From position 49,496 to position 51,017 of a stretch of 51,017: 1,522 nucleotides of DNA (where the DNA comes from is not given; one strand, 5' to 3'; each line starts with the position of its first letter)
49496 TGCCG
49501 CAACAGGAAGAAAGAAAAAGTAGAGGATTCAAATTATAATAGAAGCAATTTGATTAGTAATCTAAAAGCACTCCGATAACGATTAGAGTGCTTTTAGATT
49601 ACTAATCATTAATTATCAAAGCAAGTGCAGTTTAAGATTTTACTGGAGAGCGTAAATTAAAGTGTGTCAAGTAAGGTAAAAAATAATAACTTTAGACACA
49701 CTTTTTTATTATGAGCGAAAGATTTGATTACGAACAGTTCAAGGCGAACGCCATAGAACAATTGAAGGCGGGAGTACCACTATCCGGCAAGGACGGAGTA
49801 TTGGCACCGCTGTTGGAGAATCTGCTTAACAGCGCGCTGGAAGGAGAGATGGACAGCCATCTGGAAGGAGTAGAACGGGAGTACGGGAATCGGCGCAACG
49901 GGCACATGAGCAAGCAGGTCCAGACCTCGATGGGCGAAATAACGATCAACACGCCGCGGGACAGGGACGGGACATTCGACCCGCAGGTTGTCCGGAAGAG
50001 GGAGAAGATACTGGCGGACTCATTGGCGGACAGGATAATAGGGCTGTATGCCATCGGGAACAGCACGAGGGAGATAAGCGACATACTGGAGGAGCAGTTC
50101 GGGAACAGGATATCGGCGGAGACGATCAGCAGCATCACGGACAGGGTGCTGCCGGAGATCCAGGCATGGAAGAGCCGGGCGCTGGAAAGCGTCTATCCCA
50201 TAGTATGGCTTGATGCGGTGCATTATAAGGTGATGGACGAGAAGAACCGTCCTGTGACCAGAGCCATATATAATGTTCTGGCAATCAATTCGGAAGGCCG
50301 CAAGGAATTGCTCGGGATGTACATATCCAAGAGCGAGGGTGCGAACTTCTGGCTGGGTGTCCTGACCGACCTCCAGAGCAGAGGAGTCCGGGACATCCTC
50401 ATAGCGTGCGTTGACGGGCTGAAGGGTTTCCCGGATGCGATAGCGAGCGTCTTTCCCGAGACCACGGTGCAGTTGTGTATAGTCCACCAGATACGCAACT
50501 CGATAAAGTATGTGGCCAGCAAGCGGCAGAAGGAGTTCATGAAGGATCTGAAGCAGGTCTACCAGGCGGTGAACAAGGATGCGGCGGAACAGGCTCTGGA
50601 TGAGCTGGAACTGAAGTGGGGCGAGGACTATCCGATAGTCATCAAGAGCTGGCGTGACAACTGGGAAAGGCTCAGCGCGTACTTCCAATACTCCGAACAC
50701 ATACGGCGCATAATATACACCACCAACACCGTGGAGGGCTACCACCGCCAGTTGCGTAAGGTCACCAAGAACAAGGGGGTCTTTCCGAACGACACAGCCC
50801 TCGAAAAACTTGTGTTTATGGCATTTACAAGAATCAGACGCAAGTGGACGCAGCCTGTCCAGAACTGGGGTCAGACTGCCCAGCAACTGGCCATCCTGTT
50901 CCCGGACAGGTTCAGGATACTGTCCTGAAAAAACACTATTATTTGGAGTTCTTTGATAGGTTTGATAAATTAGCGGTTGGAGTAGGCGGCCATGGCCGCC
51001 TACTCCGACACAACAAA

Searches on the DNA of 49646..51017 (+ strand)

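Call 35: search_dna_similar(query=window:49646-51017:+, collection=plasmids, mode=distant, max_rows=15)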
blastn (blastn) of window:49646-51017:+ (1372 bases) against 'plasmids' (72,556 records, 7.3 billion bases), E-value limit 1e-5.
Records with a match: 918; places in all: 1259; records where one place covers at least 80% of the query: 5.
Best place of each record, by identity: 80-90% 4; 60-80% 914.
By first word of the organism name: Salmonella 241; Escherichia 225; Klebsiella 144; Yersinia 86; Aeromonas 39; Enterobacter 18; Acinetobacter 13; Erwinia 11; Pseudomonas 8; Acidiphilium 8; and 55 more.
By predicted mobility (MOB-suite, as given by PLSDB): conjugative 565; non-mobilizable 210; mobilizable 143.
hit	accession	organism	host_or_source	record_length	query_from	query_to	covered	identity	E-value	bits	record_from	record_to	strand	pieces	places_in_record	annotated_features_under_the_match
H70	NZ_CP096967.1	Phocaeicola vulgatus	whole organism,human feces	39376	6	1174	85%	69.6%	4e-127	463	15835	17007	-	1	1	IS256 family transposase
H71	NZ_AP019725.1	Bacteroides uniformis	Homo sapiens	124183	7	1179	85%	68.3%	6e-113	416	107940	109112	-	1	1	IS256 family transposase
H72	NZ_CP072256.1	Bacteroides uniformis CL03T12C37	Homo sapiens,cultured bacterial ...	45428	7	1179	85%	68.3%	6e-113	416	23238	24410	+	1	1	IS256 family transposase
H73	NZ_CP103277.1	Bacteroides faecis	Homo sapiens,cell culture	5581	7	1179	85%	68.3%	6e-113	416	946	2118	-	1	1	IS256 family transposase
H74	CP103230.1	Bacteroides faecis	Homo sapiens,cell culture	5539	7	1179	85%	68.1%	3e-110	407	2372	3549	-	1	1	none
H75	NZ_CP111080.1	Pontibacter kalidii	whole organism,rhizosphere soil of ...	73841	532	1265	53%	67.5%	1e-52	216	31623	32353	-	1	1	IS256 family transposase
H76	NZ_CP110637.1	Klebsiella pneumoniae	Homo sapiens,blood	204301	535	1154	45%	66.9%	7e-42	180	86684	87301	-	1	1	IS256 family transposase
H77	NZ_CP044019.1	Acinetobacter indicus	cell culture,feces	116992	532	1147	45%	67.3%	1e-39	173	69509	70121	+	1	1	IS256 family transposase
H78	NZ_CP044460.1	Acinetobacter indicus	pigeon,stool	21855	532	1147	45%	67.3%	1e-39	173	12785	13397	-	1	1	IS256 family transposase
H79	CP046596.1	Acinetobacter indicus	duck,stool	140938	532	1141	44%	67.4%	1e-39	172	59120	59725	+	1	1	none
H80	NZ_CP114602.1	Acinetobacter towneri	chicken,carcass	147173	549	1141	43%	65.2%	7e-23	116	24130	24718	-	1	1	IS256 family transposase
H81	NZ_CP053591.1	Aquimarina sp. TRL1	Panulirus ornatus,pure culture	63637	554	1132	42%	66.3%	1e-32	150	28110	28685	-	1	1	IS256 family transposase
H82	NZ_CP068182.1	Acinetobacter ursingii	-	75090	549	1141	43%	64.7%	2e-18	103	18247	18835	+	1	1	IS256 family transposase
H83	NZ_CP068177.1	Acinetobacter ursingii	-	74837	549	1141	43%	64.7%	2e-18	103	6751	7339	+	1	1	IS256 family transposase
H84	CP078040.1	Shewanella putrefaciens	Whole Organism,sink handle in ICU Room ...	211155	549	1147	44%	64.0%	8e-16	94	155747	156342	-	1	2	IS256 family transposase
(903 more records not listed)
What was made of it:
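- Closest known: IS256 family insertion sequences. Different: No close copy exists in the plasmid collection; the best match is 69.6% nt (call 35).
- Tried and rejected: There is no close copy, the best being 69.6% (call 35).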

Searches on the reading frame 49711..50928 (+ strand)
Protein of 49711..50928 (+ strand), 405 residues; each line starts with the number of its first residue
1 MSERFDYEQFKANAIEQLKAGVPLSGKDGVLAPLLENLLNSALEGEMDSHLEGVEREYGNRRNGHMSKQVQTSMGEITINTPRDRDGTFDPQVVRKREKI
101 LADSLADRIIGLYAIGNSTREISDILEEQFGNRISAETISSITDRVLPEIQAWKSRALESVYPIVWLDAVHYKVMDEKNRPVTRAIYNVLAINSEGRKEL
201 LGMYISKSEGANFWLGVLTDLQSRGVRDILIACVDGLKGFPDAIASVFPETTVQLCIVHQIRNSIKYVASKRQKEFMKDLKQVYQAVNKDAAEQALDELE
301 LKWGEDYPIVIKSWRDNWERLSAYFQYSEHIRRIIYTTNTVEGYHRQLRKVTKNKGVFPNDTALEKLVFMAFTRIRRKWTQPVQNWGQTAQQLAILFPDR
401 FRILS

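Call 18: search_protein_families(library=pfam, proteins=[window:49711-50928:+], max_evalue=0.01)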
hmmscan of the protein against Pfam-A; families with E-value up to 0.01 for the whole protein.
window:49711-50928:+ (405 aa): 2 families
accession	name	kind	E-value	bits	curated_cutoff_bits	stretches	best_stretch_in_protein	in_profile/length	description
PF00872.24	Transposase_mut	-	6.4e-102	341.7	21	1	14-381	9-378/379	Transposase, Mutator family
PF10551.15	MULE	-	4.7e-05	24.2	27.6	1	184-262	15-98/99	MULE transposase domain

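Call 19: search_protein_families(library=ncbifam, proteins=[window:49711-50928:+], max_evalue=0.01)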
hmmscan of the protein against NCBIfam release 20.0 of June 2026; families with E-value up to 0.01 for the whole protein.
window:49711-50928:+ (405 aa): 4 families
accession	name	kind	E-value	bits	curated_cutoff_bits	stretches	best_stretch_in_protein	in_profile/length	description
NF033543.2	transpos_IS256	equivalog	6.9e-119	396.8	150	1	56-373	14-335/338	IS256 family transposase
NF041731.2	transpos_ISH6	equivalog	4.7e-11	42.1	240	1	35-287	34-294/414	ISH6 family transposase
NF033544.1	transpos_IS1249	exception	4.4e-10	39.2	300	1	195-358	114-267/382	IS1249 family transposase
NF048019.1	IS256_Zn_var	equivalog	6.4e-08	32.2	150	1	189-317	104-225/304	IS256 family transposase, variant Zn-binding type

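Call 36: find_homologous_proteins(query=window:49711-50928:+)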
Query window:49711-50928:+ (405 aa): 8000 proteins with E <= 0.001 among 8000 candidates; the best 120 are listed.
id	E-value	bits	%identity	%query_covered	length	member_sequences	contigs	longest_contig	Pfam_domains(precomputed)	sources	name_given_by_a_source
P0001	1.3e-268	908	100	100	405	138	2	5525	PF00872.25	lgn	-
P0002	3.7e-260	880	93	100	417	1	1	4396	PF03050.21,PF00872.25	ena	-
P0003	1.7e-255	865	94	100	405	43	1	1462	PF00872.25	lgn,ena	-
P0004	2.6e-255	864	99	96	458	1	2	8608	PF00872.25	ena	-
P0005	1.4e-253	859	87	100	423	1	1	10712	PF00872.25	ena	-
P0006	1.8e-246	835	91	100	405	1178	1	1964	PF00872.25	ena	-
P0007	4.2e-245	831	89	100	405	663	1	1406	PF00872.25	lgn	-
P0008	6.2e-245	830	89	100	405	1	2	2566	PF00872.25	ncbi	-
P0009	6.2e-244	827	88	100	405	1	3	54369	PF00872.25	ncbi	-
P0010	1.1e-243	826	91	99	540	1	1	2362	PF00872.25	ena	-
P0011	2.0e-241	819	88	100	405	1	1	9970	PF00872.25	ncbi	-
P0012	1.9e-239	812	87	100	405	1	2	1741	PF00872.25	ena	-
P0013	4.1e-239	811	88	100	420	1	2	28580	PF00872.25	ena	-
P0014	2.0e-238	809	87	100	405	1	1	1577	PF00872.25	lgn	-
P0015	3.0e-238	808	88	100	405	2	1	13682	PF00872.25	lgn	-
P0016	1.4e-237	806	86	100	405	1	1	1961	PF03050.21,PF00872.25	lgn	-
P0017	1.9e-234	796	86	99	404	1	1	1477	PF00872.25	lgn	-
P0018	9.2e-233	790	86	100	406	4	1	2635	PF00872.25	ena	-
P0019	3.8e-230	781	87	100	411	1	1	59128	PF00872.25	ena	-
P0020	1.1e-229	780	83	100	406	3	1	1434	PF00872.25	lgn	-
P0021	1.8e-229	779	82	100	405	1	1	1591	PF00872.25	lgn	-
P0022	4.2e-228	775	86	100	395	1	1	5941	PF00872.25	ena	-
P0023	9.7e-228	773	85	100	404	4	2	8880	PF00872.25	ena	-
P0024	5.0e-227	771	82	100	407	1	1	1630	PF00872.25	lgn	-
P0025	2.7e-221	752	79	100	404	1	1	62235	PF00872.25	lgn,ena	-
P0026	1.1e-220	750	79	100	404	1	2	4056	PF03050.21,PF00872.25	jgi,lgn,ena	-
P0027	8.4e-220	747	78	100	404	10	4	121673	PF00872.25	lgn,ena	-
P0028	9.5e-220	747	91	88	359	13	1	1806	PF00872.25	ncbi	-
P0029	3.5e-219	745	80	100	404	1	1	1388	PF00872.25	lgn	-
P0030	9.7e-219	744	79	100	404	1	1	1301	PF00872.25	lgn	-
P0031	6.8e-218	741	79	100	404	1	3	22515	PF00872.25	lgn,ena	-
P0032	2.0e-217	740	78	99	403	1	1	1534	PF00872.25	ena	-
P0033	3.3e-217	739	79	100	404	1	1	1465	PF00872.25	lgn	-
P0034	4.0e-217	739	78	100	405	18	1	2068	PF00872.25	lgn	-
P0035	4.4e-217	738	64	100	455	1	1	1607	PF10551.16,PF00872.25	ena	-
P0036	7.2e-216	734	92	86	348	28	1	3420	PF00872.25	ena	-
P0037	1.2e-215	734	86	88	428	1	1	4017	PF00872.25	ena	-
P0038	1.9e-215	733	76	100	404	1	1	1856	PF00872.25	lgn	-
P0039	2.9e-215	732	81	100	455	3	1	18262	PF00872.25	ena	-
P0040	7.6e-215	731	77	99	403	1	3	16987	PF00872.25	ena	-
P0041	9.9e-215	731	77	100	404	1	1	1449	PF00872.25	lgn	-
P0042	1.4e-214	730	76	100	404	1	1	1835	PF00872.25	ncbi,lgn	ncbi:MAG: IS256 family transposase [Bacteroides sp.]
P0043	7.2e-214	728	77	100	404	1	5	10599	PF00872.25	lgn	-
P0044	1.4e-213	727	77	100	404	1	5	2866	PF00872.25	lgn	-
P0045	1.7e-213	727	76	100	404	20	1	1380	PF00872.25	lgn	-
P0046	7.2e-213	725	75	100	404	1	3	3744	PF00872.25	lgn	-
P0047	8.8e-213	724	77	100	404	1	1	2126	PF00872.25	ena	-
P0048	1.5e-212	723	94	86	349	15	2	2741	PF00872.25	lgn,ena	-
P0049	7.3e-212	721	76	100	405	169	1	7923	PF00872.25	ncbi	-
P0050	1.2e-211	720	76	100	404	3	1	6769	PF00872.25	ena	-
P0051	3.0e-211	719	76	99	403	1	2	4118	PF00872.25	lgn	-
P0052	4.1e-211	719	77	99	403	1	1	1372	PF00872.25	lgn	-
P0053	4.5e-211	719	88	88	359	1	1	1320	PF00872.25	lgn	-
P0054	2.4e-210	716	77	99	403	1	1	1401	PF00872.25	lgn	-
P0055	6.5e-209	712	75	99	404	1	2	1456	PF00872.25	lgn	-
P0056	7.1e-209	711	77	96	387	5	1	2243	PF00872.25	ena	-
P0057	8.7e-209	711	74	99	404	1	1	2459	PF00872.25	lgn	-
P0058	1.7e-208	710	74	99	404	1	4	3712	PF00872.25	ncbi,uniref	ncbi:IS256 family transposase [Bacteroides heparinolyticus]|uniref:IS256 family transposase n=1 Tax=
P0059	4.4e-208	709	74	99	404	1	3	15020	PF00872.25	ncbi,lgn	-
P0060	4.5e-208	709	75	99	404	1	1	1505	PF00872.25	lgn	-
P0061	1.0e-207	708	88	92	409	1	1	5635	PF00872.25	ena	-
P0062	1.5e-207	707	75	99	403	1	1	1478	PF00872.25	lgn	-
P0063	2.2e-207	706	75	99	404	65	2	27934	PF00872.25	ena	-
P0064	2.4e-207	706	75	99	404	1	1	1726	PF00872.25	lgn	-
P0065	2.5e-207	706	74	99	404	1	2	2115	PF00872.25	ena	-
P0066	2.8e-207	706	74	99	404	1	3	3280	PF00872.25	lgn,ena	-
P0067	3.4e-207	706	75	100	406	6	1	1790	PF00872.25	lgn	-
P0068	4.5e-207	705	74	100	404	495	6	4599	PF00872.25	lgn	-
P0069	4.6e-207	705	78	95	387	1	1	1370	PF00872.25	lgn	-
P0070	5.0e-207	705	75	99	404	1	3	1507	PF00872.25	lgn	-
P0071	8.2e-207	705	74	99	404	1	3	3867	PF00872.25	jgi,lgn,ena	-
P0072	9.5e-207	704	74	99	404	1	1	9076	PF00872.25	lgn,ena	-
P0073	1.4e-206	704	74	99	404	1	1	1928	PF00872.25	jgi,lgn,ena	-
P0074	1.7e-206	704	77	96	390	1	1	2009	PF00872.25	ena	-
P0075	1.8e-206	704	74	99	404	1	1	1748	PF00872.25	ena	-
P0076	2.1e-206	703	73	99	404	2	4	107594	PF00872.25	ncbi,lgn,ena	-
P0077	3.7e-206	702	75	99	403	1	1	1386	PF00872.25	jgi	-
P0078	4.2e-206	702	74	99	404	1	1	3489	PF00872.25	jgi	jgi:putative transposase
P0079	4.5e-206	702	75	99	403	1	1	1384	PF00872.25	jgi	-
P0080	5.1e-206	702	74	99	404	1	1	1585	PF00872.25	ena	-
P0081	6.4e-206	702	75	99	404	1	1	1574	PF00872.25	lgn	-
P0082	6.8e-206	702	74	100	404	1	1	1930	PF00872.25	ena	-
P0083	7.0e-206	702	74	99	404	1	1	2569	PF00872.25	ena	-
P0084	9.3e-206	701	74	99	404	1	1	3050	PF10551.16,PF00872.25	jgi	-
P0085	9.9e-206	701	74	99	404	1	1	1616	PF00872.25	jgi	-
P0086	1.3e-205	701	74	99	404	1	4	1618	PF00872.25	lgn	-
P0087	2.6e-205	700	74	99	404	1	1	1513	PF00872.25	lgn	-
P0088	3.4e-205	699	73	99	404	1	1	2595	PF00872.25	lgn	-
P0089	5.3e-205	699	74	100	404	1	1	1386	PF00872.25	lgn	-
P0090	5.5e-205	699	74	100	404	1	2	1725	PF00872.25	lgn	-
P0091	6.7e-205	698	74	100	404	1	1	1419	PF00872.25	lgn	-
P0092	6.8e-205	698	74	100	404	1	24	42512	PF00872.25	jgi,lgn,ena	-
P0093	7.8e-205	698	74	100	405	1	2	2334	PF00872.25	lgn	-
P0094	8.1e-205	698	78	100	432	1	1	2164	PF00872.25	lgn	-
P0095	9.0e-205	698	74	100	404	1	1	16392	PF00872.25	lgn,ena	-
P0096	1.1e-204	698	73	99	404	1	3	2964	PF00872.25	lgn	-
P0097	1.4e-204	697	73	100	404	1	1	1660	PF00872.25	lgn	-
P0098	1.7e-204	697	74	99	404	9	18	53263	PF10551.16,PF00872.25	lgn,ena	-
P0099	1.7e-204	697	74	100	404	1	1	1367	PF00872.25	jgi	-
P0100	2.0e-204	697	74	100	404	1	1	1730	PF00872.25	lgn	-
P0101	2.3e-204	697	74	99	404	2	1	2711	PF00872.25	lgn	-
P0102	2.4e-204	696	74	99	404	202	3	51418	PF00872.25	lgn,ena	-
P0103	2.7e-204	696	73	100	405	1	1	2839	PF00872.25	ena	-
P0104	3.4e-204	696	74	99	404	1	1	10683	PF00872.25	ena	-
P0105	4.6e-204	696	74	100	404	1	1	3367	PF00872.25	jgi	-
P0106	4.6e-204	696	74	100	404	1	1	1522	PF00872.25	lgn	-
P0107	4.8e-204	695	75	100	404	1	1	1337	PF00872.25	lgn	-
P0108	5.0e-204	695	73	100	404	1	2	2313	PF00872.25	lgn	-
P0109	5.2e-204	695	73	100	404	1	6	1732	PF00872.25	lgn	-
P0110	5.5e-204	695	73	99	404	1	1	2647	PF00872.25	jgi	jgi:transposase-like protein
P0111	5.6e-204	695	73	99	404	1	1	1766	PF10551.16,PF00872.25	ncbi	-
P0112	6.0e-204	695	74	100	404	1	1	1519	PF00872.25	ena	-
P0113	6.7e-204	695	74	100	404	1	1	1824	PF00872.25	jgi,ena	-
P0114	7.8e-204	695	73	99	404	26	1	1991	PF00872.25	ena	-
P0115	8.1e-204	695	73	99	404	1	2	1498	PF00872.25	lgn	-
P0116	8.4e-204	695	73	99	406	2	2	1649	PF00872.25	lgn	-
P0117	9.1e-204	695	74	99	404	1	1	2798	PF00872.25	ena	-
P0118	9.6e-204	695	73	100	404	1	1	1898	PF10551.16,PF00872.25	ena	-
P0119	1.6e-203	694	73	100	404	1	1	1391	PF00872.25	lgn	-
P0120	1.6e-203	694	73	99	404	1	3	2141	PF00872.25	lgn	-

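Call 37: find_encoding_contigs(protein=P0001, flank=6000, max_places=10)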
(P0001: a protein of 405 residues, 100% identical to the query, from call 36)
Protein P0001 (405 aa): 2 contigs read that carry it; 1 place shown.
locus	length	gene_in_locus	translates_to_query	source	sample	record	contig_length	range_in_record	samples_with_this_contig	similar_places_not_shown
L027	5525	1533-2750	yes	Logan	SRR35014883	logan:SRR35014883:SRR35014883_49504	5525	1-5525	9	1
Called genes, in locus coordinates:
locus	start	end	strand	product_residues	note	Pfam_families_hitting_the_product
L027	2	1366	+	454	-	?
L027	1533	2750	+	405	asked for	PF00872:Transposase_mut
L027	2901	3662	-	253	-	PF01209:Ubie_methyltran, PF13489:Methyltransf_23, PF05175:MTS (weak), PF05401:NodS (weak), PF13847:Methyltransf_31, PF08241:Methyltransf_11, PF08242:Methyltransf_12, PF13649:Methyltransf_25, +1 more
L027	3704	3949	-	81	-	PF11066:DUF2867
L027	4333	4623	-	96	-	-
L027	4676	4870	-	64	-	-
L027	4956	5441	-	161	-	-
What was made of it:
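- Closest known: IS256 family insertion sequences. Different: An identical transposase is seen only in unannotated sequencing-run assemblies (calls 36, 37).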
